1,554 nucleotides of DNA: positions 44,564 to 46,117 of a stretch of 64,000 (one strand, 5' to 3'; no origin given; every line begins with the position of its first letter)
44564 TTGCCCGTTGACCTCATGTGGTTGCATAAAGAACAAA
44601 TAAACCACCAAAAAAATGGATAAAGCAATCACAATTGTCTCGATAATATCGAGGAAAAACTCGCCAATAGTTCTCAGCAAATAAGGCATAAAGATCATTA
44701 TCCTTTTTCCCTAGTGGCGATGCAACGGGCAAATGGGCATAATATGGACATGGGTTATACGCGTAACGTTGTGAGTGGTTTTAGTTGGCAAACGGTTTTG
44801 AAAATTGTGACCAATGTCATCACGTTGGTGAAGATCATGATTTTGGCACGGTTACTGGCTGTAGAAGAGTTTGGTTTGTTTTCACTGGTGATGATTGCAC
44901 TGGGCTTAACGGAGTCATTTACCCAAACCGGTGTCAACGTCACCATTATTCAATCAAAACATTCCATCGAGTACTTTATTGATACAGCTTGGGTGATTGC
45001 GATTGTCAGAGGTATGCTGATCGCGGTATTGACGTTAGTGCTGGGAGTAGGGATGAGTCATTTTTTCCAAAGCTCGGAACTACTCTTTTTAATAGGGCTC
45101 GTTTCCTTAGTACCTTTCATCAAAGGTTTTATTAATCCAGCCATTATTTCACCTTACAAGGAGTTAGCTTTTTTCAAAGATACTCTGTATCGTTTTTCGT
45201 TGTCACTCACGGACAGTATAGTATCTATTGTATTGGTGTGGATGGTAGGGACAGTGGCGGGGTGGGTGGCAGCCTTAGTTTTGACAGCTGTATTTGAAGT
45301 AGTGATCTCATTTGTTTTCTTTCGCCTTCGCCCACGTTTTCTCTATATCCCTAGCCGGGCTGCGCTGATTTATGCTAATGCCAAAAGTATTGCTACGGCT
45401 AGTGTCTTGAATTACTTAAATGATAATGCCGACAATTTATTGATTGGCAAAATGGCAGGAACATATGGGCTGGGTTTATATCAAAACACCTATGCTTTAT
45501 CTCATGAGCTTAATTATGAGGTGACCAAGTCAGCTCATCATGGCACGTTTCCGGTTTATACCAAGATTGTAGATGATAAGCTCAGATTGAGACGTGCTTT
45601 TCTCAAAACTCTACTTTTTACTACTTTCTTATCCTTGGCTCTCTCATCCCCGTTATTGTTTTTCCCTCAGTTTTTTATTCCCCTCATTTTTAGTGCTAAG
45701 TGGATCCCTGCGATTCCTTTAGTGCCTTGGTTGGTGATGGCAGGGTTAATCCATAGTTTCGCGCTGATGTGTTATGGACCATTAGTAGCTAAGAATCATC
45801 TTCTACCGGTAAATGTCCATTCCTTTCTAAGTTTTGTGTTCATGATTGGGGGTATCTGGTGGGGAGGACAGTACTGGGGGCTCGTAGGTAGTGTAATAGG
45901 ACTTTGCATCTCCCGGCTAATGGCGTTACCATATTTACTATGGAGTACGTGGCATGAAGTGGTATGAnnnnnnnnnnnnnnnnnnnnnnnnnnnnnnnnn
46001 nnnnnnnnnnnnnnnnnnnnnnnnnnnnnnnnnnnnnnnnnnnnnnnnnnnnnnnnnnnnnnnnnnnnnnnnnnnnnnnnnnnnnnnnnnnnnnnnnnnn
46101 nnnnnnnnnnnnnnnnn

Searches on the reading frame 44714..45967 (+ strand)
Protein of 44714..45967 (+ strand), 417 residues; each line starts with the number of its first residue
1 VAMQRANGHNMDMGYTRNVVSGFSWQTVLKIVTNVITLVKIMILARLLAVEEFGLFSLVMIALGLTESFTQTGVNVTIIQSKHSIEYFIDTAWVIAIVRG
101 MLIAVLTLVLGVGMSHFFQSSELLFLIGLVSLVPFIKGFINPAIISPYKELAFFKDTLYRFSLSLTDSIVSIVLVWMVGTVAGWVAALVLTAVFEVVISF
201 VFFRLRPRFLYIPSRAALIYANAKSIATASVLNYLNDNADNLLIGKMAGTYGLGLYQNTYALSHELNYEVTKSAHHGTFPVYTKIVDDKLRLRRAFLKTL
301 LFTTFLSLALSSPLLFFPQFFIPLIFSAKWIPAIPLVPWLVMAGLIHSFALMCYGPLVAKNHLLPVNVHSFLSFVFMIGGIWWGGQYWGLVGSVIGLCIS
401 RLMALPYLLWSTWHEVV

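Call 47: search_protein_families(library=ncbifam, proteins=[window:44714-45967:+], max_evalue=0.00001)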
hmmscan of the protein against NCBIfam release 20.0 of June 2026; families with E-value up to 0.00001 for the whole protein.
window:44714-45967:+ (417 aa): 3 families
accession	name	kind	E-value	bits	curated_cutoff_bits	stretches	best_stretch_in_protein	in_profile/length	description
NF007773.0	PRK10459.1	equivalog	4.5e-35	121.6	273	1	16-400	4-390/492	MOP flippase family protein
NF047674.1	TeichurnBiosyTuaB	equivalog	4e-27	95.4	580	1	16-347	5-338/469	teichuronic acid biosynthesis protein TuaB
NF058658.1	Oglyco_Wzx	exception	1.8e-15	57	720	1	21-352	12-343/478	O-glycosylation flippase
